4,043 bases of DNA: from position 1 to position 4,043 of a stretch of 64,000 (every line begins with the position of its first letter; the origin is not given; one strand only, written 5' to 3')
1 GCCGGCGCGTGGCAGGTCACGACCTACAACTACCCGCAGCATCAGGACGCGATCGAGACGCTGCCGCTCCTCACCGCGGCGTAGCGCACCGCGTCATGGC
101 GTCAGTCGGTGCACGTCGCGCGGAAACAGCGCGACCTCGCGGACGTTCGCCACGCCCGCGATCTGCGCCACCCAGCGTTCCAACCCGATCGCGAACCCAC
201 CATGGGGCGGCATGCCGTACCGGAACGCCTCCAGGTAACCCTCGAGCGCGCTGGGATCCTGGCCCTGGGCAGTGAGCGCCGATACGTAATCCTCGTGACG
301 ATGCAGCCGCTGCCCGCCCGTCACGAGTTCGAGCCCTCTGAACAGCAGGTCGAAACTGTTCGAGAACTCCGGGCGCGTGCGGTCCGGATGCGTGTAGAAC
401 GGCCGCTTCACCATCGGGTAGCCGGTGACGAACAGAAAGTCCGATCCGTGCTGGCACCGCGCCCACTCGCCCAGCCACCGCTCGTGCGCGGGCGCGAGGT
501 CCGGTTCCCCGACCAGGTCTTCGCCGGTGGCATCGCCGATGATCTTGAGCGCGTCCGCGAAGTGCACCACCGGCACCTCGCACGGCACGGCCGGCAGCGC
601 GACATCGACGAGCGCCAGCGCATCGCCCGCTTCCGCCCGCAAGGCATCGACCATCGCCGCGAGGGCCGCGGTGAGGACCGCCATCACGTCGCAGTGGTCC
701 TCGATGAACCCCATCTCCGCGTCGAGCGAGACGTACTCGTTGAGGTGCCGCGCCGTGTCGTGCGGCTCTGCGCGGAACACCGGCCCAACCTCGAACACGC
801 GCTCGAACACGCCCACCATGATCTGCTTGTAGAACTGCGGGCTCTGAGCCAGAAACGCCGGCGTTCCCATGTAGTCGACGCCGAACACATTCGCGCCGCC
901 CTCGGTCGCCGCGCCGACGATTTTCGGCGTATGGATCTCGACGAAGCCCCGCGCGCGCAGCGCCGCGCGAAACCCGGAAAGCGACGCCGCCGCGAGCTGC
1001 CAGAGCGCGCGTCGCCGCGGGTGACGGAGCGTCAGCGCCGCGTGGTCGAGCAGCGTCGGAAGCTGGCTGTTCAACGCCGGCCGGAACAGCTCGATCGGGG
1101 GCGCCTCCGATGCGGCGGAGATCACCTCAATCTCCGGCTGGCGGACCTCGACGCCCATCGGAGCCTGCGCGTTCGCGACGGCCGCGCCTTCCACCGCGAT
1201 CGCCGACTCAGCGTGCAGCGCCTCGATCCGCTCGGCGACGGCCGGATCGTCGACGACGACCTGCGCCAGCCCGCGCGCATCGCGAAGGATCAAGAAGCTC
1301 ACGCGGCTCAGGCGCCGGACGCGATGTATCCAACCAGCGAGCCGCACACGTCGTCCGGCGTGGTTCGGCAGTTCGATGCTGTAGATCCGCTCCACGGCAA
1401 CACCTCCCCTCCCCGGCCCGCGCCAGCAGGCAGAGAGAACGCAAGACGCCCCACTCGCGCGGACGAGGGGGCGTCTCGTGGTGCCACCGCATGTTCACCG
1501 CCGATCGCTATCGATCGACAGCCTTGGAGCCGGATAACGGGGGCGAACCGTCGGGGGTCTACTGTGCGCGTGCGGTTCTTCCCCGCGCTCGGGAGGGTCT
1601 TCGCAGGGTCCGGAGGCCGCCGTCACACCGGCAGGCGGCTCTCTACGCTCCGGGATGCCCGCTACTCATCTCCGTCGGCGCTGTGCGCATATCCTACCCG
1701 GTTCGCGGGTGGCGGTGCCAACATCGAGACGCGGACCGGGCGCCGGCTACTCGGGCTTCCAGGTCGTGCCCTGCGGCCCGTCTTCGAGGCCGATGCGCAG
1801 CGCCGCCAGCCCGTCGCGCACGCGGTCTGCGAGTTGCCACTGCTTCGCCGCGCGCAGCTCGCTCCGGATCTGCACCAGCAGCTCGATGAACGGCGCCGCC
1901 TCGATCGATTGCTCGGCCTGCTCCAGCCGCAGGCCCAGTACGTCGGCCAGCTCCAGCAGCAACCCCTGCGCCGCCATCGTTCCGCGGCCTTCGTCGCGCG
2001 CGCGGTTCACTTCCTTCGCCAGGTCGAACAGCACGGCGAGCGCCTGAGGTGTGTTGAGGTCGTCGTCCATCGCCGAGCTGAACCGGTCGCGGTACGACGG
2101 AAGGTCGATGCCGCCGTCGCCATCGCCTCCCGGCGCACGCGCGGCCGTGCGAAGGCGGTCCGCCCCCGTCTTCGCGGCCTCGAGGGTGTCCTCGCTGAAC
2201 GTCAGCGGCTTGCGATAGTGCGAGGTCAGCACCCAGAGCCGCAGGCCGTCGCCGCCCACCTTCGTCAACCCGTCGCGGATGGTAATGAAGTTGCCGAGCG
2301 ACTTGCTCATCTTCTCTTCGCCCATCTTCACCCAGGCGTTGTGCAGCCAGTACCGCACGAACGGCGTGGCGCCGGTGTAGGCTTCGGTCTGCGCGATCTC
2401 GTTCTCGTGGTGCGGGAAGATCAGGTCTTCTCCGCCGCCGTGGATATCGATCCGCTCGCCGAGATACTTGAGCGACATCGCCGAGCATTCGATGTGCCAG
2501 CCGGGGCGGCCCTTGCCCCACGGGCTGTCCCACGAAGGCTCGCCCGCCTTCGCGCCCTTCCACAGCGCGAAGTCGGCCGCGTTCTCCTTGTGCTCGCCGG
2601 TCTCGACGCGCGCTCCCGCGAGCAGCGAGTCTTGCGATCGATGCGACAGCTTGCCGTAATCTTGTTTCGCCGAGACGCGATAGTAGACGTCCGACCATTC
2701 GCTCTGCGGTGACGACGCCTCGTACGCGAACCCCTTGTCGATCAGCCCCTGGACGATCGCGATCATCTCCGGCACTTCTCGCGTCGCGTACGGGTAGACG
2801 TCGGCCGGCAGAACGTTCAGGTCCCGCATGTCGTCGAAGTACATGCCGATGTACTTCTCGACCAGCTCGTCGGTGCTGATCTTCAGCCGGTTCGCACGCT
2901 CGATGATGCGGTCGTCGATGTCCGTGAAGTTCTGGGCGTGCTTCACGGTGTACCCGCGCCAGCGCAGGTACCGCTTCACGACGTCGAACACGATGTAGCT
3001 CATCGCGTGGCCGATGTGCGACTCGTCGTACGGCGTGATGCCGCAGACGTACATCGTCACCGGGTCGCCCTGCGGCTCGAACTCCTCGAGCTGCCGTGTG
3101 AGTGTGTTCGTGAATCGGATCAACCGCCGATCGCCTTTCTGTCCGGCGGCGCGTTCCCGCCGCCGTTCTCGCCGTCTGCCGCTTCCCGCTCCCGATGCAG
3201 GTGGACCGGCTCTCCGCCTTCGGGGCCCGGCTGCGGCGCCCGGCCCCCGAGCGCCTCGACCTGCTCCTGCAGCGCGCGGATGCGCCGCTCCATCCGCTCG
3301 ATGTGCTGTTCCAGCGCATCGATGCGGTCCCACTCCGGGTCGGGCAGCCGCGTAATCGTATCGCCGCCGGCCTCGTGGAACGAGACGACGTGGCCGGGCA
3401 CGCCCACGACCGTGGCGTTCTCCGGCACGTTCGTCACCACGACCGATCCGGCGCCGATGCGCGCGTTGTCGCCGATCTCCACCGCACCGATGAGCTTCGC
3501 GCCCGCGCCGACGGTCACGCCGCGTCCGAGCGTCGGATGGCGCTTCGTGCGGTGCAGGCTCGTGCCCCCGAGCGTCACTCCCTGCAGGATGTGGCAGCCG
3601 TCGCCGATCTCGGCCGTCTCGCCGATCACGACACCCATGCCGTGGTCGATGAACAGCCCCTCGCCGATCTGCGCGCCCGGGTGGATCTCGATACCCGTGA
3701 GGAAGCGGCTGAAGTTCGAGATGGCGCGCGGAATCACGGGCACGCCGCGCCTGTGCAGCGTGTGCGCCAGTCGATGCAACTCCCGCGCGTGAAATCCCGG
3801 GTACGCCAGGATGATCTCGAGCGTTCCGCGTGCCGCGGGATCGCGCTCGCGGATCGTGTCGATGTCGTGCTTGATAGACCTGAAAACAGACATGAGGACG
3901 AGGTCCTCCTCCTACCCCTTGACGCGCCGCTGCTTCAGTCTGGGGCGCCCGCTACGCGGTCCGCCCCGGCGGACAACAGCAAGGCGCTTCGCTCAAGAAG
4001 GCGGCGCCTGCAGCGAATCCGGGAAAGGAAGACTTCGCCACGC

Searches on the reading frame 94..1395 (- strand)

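Call 45: search_protein_families(library=pfam, proteins=[window:94-1395:-], max_evalue=0.000001)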
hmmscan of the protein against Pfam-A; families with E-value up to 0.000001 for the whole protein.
window:94-1395:- (433 aa): 2 families
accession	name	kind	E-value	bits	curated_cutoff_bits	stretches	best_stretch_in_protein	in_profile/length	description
PF00152.25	tRNA-synt_2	-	3.3e-72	243.6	25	1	114-427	4-307/308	tRNA synthetases class II (D, K and N)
PF01336.31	tRNA_anti-codon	-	1.1e-10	41.8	27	1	17-92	1-75/75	OB-fold nucleic acid binding domain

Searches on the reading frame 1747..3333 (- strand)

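Call 45: search_protein_families(library=pfam, proteins=[window:1747-3333:-], max_evalue=0.000001)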
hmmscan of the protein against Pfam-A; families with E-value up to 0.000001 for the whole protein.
window:1747-3333:- (528 aa): 4 families
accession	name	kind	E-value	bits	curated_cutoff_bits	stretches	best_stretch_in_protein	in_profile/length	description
PF01406.26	tRNA-synt_1e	-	2.3e-124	415.1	27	1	90-388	8-300/301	tRNA synthetases class I (C) catalytic domain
PF09190.17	DALR_2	-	8.7e-18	65.1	22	1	417-470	1-56/57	DALR domain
PF09334.17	tRNA-synt_1g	-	1.3e-11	44.4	20.1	0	103-207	12-117/391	tRNA synthetases class I (M)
PF00133.28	tRNA-synt_1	-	5.5e-10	39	22.7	0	297-378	331-412/414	tRNA synthetases class I (I, L, M and V)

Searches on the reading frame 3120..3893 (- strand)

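Call 45: search_protein_families(library=pfam, proteins=[window:3120-3893:-], max_evalue=0.000001)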
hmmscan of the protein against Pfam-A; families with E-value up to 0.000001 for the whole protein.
window:3120-3893:- (257 aa): 1 family
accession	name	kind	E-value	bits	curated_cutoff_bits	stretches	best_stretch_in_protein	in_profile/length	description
PF00132.30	Hexapep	-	6e-16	57.8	27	1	119-152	1-34/36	Bacterial transferase hexapeptide (six repeats)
